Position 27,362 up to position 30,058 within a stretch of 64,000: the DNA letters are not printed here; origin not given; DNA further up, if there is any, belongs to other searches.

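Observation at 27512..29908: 798-aa orphan protein: large unknown N-region + zinc ribbon + PD-(D/E)xK-like C-domain. Candidate novel single-gene defence nuclease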

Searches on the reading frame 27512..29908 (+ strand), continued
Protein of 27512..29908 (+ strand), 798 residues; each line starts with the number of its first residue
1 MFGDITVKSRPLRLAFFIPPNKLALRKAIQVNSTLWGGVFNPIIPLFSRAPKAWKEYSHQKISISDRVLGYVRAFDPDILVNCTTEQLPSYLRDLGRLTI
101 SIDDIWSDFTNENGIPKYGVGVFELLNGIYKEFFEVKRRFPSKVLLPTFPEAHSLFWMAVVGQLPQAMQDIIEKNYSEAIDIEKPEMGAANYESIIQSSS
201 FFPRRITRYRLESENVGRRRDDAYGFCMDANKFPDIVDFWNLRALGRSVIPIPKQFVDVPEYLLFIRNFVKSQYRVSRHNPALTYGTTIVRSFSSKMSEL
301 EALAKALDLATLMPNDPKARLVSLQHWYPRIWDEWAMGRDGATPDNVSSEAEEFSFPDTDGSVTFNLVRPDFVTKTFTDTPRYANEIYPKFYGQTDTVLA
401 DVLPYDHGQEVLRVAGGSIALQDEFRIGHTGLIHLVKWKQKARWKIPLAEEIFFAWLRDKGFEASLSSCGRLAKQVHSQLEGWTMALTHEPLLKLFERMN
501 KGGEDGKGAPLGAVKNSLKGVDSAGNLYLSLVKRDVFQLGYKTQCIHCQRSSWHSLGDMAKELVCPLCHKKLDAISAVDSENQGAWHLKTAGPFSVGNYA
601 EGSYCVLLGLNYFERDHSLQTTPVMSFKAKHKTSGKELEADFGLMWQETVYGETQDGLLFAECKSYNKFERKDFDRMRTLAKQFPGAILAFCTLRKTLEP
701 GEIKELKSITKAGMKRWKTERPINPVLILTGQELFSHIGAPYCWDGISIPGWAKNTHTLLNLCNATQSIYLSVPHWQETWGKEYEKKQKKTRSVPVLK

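Call 28: search_protein_representatives(alignment_id=A1)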
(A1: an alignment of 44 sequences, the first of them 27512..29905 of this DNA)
Query: 44 sequences, 803 profile positions. Proteins with E-value up to 0.001 (for the whole library): 3559; up to 1e-10: 2096; up to 1e-30: 922. The best 150 are listed.
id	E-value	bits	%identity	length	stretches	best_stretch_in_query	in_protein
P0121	0.0e+00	1199.6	-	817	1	1-795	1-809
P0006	0.0e+00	1172.7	-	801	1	1-796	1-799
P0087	0.0e+00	1145.1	-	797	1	1-798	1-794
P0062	0.0e+00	1127.6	-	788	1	6-792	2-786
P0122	0.0e+00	1031.6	-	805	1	1-796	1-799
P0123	0.0e+00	1010.7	-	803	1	1-798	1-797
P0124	7.1e-298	1006.4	-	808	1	1-796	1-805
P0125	1.8e-289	978.7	-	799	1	12-793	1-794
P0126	3.2e-288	974.5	-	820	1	1-794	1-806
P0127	3.7e-288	974.3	-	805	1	1-797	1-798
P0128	6.6e-284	960.2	-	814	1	1-796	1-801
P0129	7.7e-284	960.0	-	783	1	1-797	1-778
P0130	5.8e-280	947.2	-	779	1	17-791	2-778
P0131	1.5e-275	932.6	-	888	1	112-792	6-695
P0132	4.5e-274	927.7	-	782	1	1-794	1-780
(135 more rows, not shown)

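Call 29: fold_search(model_id=the predicted structure, library=pdb)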
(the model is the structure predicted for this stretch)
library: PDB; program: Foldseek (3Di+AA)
matches with E <= 10: 736; with E <= 0.001: 0
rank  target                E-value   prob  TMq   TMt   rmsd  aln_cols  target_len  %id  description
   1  4a8p_D                6.1e-03  0.38  0.08  0.14  13.0       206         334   15  Crystal structure of putrescine transcarbamylase from Enterococcus faecalis with N5-(phosphonoacetyl)-L-ornithine (released 2012-02-15)
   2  3e2p_B                1.5e-02  0.20  0.09  0.17  17.0       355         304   13  Catalytic subunit of M. Jannaschii aspartate transcarbamoylase in an orthorhombic crystal form (released 2009-03-10)
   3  8bps                  1.7e-02  0.14  0.08  0.14  17.0       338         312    9  Aspartate transcarbamoylase mutant (N2045C, R2238C) from Chaetomium thermophilum CAD-like in apo form (released 2023-02-01)
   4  5j72_A                2.6e-02  0.84  0.19  0.23   8.8       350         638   11  Cwp6 from Clostridium difficile (released 2017-02-08)
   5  8bpl                  2.9e-02  0.11  0.08  0.14  17.2       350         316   10  Aspartate transcarbamoylase mutant (N2045C, R2238C) from Chaetomium thermophilum CAD-like bound to carbamoyl phosphate (released 2023-02-01)
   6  4ak9_A                3.5e-02  0.16  0.08  0.17  19.5       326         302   11  Structure of chloroplast FtsY from Physcomitrella patens (released 2013-01-16)
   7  4f0p_A                3.7e-02  0.66  0.09  0.16  12.8       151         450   12  MspJI Restriction Endonuclease - P31 Form (released 2012-08-08)
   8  4f0q_D                4.1e-02  0.97  0.11  0.19   5.7       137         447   13  MspJI Restriction Endonuclease - P21 Form (released 2012-08-08)
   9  5enz_A                5.7e-02  0.11  0.09  0.15  20.2       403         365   11  S. aureus MnaA-UDP co-structure (released 2016-04-27)
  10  4f0p_C                6.8e-02  0.93  0.12  0.20   4.9       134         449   12  MspJI Restriction Endonuclease - P31 Form (released 2012-08-08)
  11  3t5a                  6.8e-02  0.12  0.09  0.13  15.7       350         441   12  Crystal structure of N-terminal domain of FAAL28 G330W mutant from Mycobacterium tuberculosis (released 2012-01-25)
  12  3m5d                  6.8e-02  0.08  0.09  0.15  17.8       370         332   12  Crystal structure of N-acetyl-L-ornithine transcarbamylase K302R mutant complexed with PALAO (released 2010-07-28)
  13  8vj7_B                7.2e-02  0.23  0.10  0.10  15.3       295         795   10  GluA2 bound to GYKI-52466 and Glutamate, Inhibited State 2 (released 2024-06-05)
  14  7zhi_A                9.5e-02  0.12  0.10  0.17  14.3       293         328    8  Crystal Structure of truncated aspartate transcarbamoylase from Plasmodium falciparum with bound inhibitor indole (released 2022-08-24)
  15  5jjq_C                1.0e-01  0.12  0.11  0.16  20.3       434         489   10  Crystal structure of IdnL1 (released 2017-03-22)
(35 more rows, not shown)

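Call 41: find_encoding_contigs(protein=P0076, flank=10000, max_places=2)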
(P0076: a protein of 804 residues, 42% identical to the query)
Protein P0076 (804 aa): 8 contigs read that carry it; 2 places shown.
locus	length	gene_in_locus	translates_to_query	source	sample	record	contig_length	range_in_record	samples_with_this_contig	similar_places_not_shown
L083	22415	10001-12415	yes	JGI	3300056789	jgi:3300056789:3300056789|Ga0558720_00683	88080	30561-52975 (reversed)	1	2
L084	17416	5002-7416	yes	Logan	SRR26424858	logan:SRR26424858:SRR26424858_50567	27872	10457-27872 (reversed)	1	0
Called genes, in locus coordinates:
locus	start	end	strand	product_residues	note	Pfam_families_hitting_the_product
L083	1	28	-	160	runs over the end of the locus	-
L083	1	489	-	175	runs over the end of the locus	-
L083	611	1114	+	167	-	-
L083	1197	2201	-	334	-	PF20990:DUF2207_C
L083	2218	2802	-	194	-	PF00719:Pyrophosphatase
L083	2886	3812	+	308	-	-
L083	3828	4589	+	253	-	-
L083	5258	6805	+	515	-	PF12161:HsdM_N, PF02384:N6_Mtase, PF05175:MTS (faint)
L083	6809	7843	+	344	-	PF13310:Virulence_RhuM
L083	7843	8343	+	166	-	-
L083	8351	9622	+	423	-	PF01420:Methylase_S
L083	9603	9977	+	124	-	-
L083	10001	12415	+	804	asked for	-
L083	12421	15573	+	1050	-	PF04313:HSDR_N, PF04851:ResIII, PF18766:SWI2_SNF2, PF22679:T1R_D3-like, PF11867:T1RH-like_C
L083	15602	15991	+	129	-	PF08818:DUF1801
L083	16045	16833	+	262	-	-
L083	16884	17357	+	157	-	PF00293:NUDIX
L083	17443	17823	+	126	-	PF04892:VanZ-LLP1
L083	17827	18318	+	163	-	-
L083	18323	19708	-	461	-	PF00395:SLH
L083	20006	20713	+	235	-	PF13310:Virulence_RhuM, PF02661:Fic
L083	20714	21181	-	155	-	-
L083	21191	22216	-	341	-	PF00990:GGDEF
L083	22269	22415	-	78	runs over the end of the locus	-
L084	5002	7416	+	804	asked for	-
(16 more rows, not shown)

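Call 42: find_encoding_contigs(protein=P0023, flank=10000, max_places=2)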
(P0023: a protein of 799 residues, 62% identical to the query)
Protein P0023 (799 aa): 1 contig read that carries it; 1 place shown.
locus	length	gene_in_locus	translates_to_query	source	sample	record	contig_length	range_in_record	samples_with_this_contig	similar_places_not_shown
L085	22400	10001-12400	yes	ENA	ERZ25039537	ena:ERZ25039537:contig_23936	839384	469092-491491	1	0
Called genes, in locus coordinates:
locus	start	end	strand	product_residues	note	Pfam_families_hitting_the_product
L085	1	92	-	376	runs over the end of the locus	PF00072:Response_reg, PF01339:CheB_methylest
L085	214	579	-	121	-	PF00072:Response_reg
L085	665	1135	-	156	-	PF01584:CheW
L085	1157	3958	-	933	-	PF01627:Hpt, PF02895:H-kinase_dim, PF02518:HATPase_c, PF01584:CheW, PF00072:Response_reg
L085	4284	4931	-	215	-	PF10090:HPTransfase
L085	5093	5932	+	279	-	PF00459:Inositol_P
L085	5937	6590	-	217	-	-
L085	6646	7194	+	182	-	PF06577:EipA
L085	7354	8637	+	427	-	-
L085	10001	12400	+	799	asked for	-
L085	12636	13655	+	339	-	PF04392:ABC_sub_bind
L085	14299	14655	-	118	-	-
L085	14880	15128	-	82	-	PF21834:DUF6894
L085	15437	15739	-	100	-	-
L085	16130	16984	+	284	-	PF00211:Guanylate_cyc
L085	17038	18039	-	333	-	-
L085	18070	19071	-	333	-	-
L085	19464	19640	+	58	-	-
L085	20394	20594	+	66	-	-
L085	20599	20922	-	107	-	-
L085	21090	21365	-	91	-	-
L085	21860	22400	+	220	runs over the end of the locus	PF02586:SRAP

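Call 54: find_encoding_contigs(protein=P0105, flank=8000, max_places=1)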
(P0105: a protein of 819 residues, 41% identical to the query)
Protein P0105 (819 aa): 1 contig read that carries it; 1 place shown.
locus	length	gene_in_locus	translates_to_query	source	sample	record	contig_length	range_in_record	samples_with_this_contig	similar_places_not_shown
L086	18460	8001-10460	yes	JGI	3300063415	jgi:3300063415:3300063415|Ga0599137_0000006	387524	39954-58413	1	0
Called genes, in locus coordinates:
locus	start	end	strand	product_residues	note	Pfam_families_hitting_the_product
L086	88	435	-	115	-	-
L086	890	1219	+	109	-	-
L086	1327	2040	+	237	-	PF01555:N6_N4_Mtase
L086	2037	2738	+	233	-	-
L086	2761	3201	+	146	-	-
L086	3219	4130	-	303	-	-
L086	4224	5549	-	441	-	PF01935:DUF87 (weak), PF10412:TrwB_AAD_bind, PF12696:TraG-D_C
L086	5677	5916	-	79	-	-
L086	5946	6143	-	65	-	-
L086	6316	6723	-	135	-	-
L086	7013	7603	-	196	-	-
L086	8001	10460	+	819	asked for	-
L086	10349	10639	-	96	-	-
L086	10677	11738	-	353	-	PF02899:Phage_int_SAM_1, PF13495:Phage_int_SAM_4 (weak), PF00589:Phage_integrase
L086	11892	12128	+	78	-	-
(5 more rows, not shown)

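Call 55: find_encoding_contigs(protein=P0117, flank=8000, max_places=1)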
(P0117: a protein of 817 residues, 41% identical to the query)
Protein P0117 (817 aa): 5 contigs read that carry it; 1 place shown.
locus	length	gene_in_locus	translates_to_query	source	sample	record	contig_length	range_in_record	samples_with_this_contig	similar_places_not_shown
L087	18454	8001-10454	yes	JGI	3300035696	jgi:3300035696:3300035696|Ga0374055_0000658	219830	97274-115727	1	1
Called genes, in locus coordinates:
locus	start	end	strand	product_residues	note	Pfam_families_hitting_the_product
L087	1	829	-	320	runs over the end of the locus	PF08240:ADH_N, PF00107:ADH_zinc_N, PF13602:ADH_zinc_N_2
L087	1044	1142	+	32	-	-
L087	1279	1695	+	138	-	PF00376:MerR, PF13411:MerR_1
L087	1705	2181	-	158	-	PF00075:RNase_H, PF13456:RVT_3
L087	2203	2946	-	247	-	PF00149:Metallophos, PF12850:Metallophos_2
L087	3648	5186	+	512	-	PF12708:Pect-lyase_RHGA_epim, PF00295:Glyco_hydro_28, PF13229:Beta_helix (faint)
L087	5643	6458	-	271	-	PF04471:Mrr_cat (weak)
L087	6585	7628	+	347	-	PF00308:Bac_DnaA, PF01695:IstB_IS21, PF08299:Bac_DnaA_C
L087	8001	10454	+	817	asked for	-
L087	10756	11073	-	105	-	-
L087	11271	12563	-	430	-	PF05048:NosD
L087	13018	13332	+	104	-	PF02311:AraC_binding (weak), PF07883:Cupin_2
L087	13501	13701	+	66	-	-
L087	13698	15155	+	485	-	-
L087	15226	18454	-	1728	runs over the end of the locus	PF09286:Pro-kuma_activ, PF06832:BiPBP_C (faint), PF19410:DUF5980 (faint), PF07679:I-set (faint)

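Call 56: find_encoding_contigs(protein=P0120, flank=8000, max_places=1)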
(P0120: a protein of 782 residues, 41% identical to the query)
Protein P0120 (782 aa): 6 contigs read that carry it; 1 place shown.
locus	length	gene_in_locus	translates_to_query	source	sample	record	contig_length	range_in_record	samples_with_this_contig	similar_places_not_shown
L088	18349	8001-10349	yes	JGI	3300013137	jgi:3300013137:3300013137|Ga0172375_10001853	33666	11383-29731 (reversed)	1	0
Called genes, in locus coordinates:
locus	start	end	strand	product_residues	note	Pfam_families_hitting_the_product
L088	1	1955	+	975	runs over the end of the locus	PF00176:SNF2-rel_dom, PF00270:DEAD, PF04851:ResIII, PF00271:Helicase_C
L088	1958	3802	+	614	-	PF02384:N6_Mtase, PF07669:Eco57I (faint), PF02384:N6_Mtase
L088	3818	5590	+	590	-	PF04313:HSDR_N (weak), PF02384:N6_Mtase, PF07669:Eco57I (weak)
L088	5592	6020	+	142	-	PF06044:DpnI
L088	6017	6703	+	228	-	PF12705:PDDEXK_1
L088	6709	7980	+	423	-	PF13365:Trypsin_2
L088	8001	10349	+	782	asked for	-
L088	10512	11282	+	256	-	-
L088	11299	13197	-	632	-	PF00251:Glyco_hydro_32N (faint), PF04041:Glyco_hydro_130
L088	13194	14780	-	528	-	PF04041:Glyco_hydro_130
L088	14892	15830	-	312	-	-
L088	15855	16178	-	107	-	-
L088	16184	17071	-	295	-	-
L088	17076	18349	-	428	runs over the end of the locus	PF00749:tRNA-synt_1c, PF19269:Anticodon_2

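Call 57: find_encoding_contigs(protein=P0112, flank=8000, max_places=1)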
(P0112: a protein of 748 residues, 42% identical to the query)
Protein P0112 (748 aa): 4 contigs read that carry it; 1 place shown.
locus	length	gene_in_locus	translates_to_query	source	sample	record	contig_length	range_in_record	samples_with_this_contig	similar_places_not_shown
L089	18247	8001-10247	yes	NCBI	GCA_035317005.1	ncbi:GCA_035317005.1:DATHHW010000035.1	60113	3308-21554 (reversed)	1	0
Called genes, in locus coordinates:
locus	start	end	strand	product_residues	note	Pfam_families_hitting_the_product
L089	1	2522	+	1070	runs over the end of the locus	PF13176:TPR_7 (faint), PF00069:Pkinase, PF07714:PK_Tyr_Ser-Thr, PF03109:ABC1, PF13432:TPR_16 (weak), PF17874:TPR_MalT, PF00515:TPR_1 (weak), PF13424:TPR_12, +11 more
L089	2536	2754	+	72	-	-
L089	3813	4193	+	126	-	-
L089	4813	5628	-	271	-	PF08401:ArdcN (weak)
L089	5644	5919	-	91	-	-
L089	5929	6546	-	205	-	-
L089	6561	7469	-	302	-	-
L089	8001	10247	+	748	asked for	-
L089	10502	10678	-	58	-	-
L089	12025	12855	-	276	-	-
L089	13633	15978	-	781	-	PF00515:TPR_1 (faint), PF13414:TPR_11, PF14559:TPR_19 (weak), PF13432:TPR_16 (weak), PF13414:TPR_11, PF25062:ARM_TT21_N (weak), PF14559:TPR_19, PF13414:TPR_11 (weak), +17 more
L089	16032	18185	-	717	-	PF00069:Pkinase, PF07714:PK_Tyr_Ser-Thr, PF00400:WD40, PF23381:Beta-prop_IFT122_1st, PF24105:Beta-prop_CAF1B_HIR1, PF24796:WDR55, PF24805:EIF3I, PF24807:WD40_CDC20-Fz, +39 more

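Call 58: fold_search(model_id=the predicted structure, library=viral)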
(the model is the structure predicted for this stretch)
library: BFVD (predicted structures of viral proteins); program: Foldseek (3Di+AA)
matches with E <= 10: 680; with E <= 0.001: 0
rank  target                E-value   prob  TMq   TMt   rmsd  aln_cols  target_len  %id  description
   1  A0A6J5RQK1            4.5e-03  0.28  0.08  0.18  18.8       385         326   10  Uncharacterized protein [uncultured Caudovirales phage]
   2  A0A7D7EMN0            5.0e-03  0.98  0.09  0.31  10.1       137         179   12  (no name in the UniProt tables at hand)
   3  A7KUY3                6.7e-03  0.96  0.19  0.25   8.6       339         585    9  (no name in the UniProt tables at hand)
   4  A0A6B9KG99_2          1.9e-02  0.06  0.08  0.06  30.6       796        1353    9  Replicase large subunit [Atrato Virga-like virus 1]
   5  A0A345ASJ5            5.0e-02  0.97  0.10  0.36   6.1       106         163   13  Uncharacterized protein [Paenibacillus phage C7Cdelta]
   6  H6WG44                6.3e-02  0.11  0.10  0.15  16.7       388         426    9  DNA alpha-GT [Cyanophage S-TIM5]
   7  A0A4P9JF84            7.9e-02  0.07  0.07  0.16  23.9       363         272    8  VP6 [Palyam virus]
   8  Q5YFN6                8.8e-02  0.04  0.04  0.07  24.3       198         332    9  Hemagglutinin [Singapore grouper iridovirus]
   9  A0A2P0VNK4            9.8e-02  0.08  0.08  0.15  16.1       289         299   13  Capsule polysaccharide biosynthesis protein [Tetraselmis virus 1]
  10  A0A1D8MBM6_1          1.0e-01  0.10  0.09  0.07  18.1       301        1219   12  Polyprotein (Fragment) [Ceratobasidium endornavirus F]
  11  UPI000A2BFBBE         1.4e-01  0.07  0.05  0.10  14.0       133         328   10  (no name look-up for this kind of identifier)
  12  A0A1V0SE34            1.5e-01  0.04  0.10  0.12  28.8       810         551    9  Glycosyltransferase [Indivirus ILV1]
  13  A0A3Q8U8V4            1.5e-01  0.23  0.09  0.15  17.3       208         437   12  DUF5889 domain-containing protein [Megavirus baoshan]
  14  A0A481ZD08            1.5e-01  0.08  0.08  0.11  18.8       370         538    9  Glycosyltransferase [Pithovirus LCPAC403]
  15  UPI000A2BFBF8         1.5e-01  0.08  0.05  0.18  10.8        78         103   12  (no name look-up for this kind of identifier)
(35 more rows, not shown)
